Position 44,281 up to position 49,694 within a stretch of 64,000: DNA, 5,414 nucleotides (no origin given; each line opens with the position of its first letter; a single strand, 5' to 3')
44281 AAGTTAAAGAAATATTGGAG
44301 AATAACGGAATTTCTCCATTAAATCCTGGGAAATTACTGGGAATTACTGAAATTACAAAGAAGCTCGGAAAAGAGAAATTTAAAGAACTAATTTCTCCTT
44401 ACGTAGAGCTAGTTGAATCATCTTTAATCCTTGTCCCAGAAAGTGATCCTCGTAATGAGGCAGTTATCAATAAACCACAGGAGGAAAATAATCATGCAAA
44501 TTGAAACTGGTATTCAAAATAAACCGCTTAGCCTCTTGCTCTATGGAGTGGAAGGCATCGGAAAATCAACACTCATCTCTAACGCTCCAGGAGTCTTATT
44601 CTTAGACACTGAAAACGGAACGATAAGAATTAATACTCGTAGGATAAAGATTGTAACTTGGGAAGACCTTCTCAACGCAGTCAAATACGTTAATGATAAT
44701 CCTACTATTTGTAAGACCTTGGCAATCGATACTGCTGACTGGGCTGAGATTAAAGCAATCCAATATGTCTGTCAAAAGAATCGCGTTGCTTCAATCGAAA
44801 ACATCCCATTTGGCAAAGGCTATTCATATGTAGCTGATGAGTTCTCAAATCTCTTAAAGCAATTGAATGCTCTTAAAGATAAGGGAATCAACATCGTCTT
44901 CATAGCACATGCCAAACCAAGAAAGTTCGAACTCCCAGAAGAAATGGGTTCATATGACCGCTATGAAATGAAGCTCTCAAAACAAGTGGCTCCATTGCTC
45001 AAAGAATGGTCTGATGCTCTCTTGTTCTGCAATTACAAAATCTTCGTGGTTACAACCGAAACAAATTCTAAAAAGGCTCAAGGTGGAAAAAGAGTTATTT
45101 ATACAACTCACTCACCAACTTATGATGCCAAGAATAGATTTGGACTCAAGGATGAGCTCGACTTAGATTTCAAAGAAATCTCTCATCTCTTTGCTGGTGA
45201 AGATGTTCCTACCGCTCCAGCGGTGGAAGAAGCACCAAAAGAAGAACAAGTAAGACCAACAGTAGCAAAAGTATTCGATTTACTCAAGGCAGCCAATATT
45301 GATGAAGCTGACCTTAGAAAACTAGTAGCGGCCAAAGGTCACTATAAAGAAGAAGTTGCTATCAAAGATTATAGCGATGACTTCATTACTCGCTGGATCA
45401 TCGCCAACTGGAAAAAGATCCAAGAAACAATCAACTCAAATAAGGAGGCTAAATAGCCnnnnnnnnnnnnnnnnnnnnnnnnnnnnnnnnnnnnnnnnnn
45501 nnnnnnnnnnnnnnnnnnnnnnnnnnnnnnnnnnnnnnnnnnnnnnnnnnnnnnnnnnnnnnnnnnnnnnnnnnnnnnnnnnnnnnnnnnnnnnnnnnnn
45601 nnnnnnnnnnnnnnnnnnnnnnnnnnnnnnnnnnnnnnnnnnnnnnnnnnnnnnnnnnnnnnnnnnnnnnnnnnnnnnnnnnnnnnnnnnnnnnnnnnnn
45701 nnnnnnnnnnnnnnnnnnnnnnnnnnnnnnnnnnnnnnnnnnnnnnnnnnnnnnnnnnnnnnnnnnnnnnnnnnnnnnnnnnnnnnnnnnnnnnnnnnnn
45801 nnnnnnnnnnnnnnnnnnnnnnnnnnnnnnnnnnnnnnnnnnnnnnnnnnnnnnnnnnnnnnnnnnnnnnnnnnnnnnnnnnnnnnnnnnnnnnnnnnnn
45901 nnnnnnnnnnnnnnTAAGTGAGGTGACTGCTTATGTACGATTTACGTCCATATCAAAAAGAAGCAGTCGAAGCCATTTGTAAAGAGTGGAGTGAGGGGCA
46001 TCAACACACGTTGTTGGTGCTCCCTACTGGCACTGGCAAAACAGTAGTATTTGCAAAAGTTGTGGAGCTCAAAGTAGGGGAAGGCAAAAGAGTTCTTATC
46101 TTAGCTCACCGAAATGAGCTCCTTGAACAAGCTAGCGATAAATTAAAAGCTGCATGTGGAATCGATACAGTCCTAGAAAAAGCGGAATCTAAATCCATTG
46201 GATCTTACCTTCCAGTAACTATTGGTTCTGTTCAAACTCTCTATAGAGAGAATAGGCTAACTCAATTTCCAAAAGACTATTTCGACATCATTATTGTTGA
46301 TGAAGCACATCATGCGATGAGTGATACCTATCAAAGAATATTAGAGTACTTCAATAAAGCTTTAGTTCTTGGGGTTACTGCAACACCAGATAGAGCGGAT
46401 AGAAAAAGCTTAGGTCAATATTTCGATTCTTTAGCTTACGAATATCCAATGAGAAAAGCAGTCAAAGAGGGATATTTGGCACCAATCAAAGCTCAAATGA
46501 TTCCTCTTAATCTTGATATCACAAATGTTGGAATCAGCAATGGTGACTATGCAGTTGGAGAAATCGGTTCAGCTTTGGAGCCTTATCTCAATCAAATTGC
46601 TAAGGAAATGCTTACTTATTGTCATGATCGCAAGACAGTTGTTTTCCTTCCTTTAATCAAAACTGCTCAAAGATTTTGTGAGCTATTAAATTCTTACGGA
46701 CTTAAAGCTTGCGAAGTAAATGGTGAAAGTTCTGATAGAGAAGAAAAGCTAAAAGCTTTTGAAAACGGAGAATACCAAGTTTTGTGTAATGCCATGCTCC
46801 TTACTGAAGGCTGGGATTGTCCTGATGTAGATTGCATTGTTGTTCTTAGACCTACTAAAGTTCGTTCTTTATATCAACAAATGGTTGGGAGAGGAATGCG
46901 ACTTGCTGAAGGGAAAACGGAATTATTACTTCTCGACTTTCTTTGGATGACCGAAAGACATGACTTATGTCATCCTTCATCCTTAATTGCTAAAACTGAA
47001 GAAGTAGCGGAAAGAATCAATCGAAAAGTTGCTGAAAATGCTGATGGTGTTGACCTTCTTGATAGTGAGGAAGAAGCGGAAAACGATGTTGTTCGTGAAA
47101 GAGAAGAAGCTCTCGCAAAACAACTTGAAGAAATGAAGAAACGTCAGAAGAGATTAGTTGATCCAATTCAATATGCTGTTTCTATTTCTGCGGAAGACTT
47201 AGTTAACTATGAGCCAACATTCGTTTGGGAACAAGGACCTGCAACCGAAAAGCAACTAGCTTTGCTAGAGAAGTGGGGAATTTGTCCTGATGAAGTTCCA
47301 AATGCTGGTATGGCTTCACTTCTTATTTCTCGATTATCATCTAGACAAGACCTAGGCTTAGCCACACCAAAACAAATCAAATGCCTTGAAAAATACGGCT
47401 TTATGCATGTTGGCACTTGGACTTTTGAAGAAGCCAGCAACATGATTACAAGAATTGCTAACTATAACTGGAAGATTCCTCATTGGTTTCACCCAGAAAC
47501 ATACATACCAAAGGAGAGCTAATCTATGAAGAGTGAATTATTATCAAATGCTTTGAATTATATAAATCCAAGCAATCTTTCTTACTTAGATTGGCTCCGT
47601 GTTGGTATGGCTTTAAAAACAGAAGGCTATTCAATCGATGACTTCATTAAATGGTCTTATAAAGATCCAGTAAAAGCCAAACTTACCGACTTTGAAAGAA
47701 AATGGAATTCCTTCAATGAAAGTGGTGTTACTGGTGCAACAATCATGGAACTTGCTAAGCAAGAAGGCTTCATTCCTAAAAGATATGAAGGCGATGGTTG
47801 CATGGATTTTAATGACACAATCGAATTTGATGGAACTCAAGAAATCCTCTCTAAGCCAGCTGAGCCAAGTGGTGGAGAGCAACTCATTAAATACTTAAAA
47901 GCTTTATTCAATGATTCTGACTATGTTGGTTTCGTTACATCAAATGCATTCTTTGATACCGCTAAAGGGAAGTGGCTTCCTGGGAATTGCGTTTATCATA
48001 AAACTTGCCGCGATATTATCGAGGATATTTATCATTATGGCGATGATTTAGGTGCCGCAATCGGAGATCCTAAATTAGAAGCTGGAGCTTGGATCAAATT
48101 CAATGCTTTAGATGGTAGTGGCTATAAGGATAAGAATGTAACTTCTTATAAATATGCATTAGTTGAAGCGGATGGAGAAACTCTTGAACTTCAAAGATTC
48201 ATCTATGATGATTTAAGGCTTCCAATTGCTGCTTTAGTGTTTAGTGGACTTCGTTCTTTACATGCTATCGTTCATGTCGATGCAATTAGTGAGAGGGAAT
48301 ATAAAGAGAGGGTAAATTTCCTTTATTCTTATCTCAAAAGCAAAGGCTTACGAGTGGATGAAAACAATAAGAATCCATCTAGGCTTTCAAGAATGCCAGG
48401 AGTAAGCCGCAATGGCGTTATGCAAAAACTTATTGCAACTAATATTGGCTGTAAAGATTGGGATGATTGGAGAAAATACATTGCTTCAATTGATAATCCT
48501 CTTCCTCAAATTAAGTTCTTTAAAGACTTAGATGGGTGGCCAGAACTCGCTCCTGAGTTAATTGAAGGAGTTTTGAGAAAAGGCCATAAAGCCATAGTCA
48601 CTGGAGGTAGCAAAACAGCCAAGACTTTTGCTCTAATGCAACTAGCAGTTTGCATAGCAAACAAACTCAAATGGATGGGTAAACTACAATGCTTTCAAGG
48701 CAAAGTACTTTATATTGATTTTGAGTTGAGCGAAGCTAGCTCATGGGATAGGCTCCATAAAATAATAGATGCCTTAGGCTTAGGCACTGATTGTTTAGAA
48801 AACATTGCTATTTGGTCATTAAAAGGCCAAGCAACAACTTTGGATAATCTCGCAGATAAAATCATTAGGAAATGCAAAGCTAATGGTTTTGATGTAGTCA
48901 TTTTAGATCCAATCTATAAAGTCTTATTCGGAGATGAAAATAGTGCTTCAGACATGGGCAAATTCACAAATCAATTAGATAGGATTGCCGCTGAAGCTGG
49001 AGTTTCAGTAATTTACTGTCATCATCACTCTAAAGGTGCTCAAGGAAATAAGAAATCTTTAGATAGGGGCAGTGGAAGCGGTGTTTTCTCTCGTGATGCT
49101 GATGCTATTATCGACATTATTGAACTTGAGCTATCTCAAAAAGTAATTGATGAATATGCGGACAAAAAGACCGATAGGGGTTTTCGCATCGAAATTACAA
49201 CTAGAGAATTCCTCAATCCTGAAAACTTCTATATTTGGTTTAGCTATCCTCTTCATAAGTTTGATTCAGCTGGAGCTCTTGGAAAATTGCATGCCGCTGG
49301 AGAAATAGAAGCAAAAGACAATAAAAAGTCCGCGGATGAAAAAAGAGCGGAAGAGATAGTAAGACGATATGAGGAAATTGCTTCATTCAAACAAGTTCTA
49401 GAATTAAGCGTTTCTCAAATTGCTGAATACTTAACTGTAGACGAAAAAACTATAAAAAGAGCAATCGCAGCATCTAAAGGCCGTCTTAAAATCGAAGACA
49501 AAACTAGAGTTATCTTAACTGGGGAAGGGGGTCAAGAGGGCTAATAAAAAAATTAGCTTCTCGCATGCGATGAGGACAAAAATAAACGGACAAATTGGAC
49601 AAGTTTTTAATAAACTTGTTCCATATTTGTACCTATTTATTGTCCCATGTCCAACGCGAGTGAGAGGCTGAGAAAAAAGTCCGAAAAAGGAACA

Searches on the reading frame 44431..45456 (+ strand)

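Call 67: search_protein_families(library=phrogs, proteins=[window:44431-45456:+], max_evalue=0.00001)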
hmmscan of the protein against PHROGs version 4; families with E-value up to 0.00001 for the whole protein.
window:44431-45456:+ (341 aa): 3 families
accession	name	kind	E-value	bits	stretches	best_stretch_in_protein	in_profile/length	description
phrog_124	-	DNA, RNA and nucleotide metabolism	3e-69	235.2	1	21-339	32-374/382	Sak4-like ssDNA annealing protein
phrog_19299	-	head and packaging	8.5e-10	38.7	1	71-280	419-635/702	terminase large subunit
phrog_8097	-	DNA, RNA and nucleotide metabolism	6.3e-07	29.5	1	28-162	257-401/598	exonuclease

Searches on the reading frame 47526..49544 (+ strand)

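Call 67: search_protein_families(library=phrogs, proteins=[window:47526-49544:+], max_evalue=0.00001)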
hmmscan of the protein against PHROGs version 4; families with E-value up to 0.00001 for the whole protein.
window:47526-49544:+ (672 aa): 9 families
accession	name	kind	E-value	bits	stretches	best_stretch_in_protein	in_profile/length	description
phrog_2597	-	DNA, RNA and nucleotide metabolism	1.1e-224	749.2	2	6-548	7-561/747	DNA primase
phrog_906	-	DNA, RNA and nucleotide metabolism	6.2e-20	72.5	1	321-655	496-824/872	DNA polymerase/primase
phrog_6012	-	DNA, RNA and nucleotide metabolism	3.6e-12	47.3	1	347-525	142-320/447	DNA helicase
phrog_239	-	DNA, RNA and nucleotide metabolism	1.2e-11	45.3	1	337-529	344-551/801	DNA primase/helicase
phrog_3123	-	unknown function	1.2e-11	44.9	1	345-511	333-515/583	-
phrog_1284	-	unknown function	1e-09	39.2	1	345-487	27-161/306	-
phrog_19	-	DNA, RNA and nucleotide metabolism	3.5e-09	37.1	1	347-529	347-535/621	DnaB-like replicative helicase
phrog_2850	-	unknown function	6e-08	33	1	357-505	162-311/465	-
phrog_3228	-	DNA, RNA and nucleotide metabolism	1.5e-07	31.2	1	345-518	366-543/766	replicative helicase-primase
